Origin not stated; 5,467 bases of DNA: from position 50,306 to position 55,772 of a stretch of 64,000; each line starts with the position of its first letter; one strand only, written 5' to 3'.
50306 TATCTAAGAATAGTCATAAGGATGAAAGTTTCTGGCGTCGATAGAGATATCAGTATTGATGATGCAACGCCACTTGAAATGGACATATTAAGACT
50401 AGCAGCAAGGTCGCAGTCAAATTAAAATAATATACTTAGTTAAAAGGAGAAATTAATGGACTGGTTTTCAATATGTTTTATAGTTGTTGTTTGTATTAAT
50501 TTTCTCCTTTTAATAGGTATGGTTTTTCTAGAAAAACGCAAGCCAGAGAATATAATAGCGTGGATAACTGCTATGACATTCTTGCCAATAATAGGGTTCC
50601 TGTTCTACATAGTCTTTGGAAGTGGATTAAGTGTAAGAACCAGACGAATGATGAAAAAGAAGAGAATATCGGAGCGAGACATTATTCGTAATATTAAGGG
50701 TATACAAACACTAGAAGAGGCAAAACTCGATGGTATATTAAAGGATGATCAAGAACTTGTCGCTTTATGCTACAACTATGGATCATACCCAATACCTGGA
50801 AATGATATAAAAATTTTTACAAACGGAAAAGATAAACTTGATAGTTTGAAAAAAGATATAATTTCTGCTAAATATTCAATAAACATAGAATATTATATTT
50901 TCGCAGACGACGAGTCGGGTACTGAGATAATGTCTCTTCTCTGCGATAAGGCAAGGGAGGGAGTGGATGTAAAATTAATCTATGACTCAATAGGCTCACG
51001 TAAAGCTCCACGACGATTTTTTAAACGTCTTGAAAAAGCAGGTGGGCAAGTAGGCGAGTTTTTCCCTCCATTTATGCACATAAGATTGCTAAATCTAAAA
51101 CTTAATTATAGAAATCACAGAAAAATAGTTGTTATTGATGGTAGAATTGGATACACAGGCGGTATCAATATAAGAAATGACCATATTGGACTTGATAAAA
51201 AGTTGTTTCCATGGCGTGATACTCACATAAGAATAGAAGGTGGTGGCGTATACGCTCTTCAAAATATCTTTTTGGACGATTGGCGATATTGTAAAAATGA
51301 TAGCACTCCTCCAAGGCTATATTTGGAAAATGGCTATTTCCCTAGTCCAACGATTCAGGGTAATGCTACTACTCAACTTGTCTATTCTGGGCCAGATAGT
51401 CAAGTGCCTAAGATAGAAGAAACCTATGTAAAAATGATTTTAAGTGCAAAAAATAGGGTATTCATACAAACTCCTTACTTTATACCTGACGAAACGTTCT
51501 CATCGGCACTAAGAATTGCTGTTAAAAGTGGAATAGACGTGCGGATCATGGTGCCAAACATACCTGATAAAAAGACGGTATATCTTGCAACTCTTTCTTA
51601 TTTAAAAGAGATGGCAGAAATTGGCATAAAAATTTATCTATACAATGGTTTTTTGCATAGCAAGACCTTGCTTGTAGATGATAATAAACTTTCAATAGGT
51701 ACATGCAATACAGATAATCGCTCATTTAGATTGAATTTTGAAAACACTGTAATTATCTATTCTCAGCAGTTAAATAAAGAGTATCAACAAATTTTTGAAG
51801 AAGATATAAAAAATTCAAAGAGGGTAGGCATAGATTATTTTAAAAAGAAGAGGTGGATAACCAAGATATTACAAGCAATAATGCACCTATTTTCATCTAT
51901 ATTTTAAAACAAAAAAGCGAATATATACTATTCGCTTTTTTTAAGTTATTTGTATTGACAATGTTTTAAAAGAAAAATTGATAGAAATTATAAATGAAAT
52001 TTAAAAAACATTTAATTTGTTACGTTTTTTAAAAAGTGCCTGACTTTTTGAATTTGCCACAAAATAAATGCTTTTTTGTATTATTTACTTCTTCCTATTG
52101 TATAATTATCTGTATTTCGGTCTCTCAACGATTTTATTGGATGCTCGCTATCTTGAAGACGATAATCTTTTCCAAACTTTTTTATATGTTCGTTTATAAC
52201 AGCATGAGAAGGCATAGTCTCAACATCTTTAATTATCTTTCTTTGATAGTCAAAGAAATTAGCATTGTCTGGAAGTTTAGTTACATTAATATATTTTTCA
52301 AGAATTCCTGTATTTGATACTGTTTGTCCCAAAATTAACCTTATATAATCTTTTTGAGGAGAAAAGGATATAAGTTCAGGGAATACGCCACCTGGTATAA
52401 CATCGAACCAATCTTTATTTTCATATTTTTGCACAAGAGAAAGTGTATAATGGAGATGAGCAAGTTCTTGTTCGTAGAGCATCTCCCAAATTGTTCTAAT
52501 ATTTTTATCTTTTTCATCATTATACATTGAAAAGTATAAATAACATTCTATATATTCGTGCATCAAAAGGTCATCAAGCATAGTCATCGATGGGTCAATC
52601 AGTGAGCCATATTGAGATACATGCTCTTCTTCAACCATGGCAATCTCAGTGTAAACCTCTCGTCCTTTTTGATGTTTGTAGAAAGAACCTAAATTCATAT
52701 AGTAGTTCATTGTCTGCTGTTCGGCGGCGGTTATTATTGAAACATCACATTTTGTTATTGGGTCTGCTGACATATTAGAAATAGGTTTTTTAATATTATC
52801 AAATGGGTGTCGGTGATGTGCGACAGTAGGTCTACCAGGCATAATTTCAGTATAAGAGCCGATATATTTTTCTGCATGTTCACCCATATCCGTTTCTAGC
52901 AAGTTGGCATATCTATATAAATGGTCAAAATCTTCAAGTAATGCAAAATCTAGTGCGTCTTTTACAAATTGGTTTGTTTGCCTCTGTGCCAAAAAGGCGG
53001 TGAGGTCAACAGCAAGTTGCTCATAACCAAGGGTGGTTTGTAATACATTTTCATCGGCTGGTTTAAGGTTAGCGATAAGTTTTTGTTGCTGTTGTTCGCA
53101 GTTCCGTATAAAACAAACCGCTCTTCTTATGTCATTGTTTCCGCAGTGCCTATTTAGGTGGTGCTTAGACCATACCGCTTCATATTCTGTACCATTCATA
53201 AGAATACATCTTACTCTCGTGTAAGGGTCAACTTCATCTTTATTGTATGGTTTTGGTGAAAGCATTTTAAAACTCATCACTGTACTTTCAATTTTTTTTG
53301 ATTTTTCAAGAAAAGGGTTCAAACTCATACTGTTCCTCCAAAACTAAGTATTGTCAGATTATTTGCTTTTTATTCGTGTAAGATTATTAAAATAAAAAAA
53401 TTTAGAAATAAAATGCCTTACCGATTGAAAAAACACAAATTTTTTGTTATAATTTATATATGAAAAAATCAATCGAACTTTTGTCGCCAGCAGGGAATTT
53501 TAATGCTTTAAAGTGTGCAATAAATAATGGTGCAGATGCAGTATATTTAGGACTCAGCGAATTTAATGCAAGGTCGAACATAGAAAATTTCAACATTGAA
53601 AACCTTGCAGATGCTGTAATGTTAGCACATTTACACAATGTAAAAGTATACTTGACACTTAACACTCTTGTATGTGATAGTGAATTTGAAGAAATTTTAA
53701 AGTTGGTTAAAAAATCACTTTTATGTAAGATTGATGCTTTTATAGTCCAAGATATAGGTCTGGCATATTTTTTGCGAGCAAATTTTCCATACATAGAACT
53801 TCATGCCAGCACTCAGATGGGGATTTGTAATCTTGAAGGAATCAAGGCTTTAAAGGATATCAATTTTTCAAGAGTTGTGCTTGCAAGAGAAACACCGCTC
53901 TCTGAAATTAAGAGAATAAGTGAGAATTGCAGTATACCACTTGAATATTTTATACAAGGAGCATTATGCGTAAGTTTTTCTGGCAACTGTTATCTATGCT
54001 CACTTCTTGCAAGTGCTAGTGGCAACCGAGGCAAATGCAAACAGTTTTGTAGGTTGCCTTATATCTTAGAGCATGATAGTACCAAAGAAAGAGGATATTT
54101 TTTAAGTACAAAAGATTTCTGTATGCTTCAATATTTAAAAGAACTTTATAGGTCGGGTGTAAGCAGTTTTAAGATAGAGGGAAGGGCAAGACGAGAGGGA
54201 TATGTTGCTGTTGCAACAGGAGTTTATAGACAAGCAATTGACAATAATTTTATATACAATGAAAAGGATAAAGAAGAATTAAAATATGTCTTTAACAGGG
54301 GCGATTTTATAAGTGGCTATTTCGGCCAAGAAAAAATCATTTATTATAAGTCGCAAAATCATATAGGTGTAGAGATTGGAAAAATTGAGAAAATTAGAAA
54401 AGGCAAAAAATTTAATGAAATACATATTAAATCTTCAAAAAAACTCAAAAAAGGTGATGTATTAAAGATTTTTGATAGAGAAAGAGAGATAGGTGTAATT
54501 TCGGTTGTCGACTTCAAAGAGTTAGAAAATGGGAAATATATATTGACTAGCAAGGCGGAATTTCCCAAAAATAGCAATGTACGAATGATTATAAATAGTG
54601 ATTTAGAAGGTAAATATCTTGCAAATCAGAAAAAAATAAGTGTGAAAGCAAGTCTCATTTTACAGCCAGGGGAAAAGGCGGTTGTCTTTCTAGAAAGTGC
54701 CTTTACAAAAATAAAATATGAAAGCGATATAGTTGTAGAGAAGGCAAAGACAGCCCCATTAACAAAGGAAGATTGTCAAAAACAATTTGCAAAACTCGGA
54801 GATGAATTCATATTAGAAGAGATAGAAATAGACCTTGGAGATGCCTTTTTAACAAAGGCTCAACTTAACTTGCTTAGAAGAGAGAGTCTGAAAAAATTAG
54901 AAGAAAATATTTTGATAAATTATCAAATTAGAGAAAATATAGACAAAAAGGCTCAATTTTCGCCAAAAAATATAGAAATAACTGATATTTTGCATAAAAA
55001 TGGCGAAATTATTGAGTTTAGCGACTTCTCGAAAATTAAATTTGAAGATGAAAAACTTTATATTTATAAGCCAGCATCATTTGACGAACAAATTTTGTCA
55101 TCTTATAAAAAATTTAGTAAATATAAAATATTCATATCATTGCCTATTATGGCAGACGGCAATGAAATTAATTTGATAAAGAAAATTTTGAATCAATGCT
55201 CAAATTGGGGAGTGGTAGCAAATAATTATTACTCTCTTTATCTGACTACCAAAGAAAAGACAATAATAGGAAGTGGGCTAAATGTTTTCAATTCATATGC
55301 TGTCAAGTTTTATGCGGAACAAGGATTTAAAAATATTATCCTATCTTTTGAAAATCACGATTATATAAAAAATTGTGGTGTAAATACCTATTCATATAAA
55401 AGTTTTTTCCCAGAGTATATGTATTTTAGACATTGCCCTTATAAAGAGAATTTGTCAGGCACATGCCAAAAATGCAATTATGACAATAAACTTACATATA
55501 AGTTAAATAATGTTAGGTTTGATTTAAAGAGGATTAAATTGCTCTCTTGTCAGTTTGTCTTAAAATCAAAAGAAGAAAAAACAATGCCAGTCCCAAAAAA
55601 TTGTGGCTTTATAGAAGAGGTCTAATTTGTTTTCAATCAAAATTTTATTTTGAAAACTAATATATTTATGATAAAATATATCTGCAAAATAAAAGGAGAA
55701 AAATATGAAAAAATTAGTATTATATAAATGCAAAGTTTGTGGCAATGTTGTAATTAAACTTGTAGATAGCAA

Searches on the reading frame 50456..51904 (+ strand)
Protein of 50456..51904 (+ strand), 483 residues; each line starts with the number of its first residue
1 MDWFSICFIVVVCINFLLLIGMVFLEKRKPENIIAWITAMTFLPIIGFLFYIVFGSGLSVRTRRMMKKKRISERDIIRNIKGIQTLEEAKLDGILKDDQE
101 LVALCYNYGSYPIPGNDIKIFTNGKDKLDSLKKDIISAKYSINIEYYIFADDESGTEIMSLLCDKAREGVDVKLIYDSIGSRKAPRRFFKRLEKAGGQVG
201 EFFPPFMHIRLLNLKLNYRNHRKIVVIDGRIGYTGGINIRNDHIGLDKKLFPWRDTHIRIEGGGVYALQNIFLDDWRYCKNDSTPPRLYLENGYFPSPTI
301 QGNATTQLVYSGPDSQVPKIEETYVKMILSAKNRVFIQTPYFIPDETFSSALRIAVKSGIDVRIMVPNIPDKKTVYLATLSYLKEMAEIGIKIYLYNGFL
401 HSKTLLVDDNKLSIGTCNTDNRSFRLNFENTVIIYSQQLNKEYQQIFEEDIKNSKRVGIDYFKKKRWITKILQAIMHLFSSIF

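Call 7: search_protein_families(library=pfam, proteins=[window:50456-51904:+], max_evalue=0.001)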
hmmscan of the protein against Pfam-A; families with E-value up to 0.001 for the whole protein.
window:50456-51904:+ (483 aa): 3 families
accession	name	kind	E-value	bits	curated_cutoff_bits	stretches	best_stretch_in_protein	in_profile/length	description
PF13091.12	PLDc_2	-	7.2e-46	155.7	27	2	325-450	2-131/132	PLD-like domain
PF00614.28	PLDc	-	2.8e-10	40.2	21.9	1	217-240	2-25/28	Phospholipase D Active site motif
PF13396.11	PLDc_N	-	2.5e-08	34.2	23.3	1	14-55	2-41/42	Phospholipase_D-nuclease N-terminal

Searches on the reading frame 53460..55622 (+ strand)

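Call 7: search_protein_families(library=pfam, proteins=[window:53460-55622:+], max_evalue=0.001)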
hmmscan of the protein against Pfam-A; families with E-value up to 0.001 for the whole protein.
window:53460-55622:+ (721 aa): 2 families
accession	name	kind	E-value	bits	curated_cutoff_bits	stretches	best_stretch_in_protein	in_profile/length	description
PF01136.24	Peptidase_U32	-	9.3e-69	231.7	22.4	1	79-291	4-230/233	Peptidase family U32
PF12392.13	DUF3656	-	9e-16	59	22.1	1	381-484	12-108/109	Collagenase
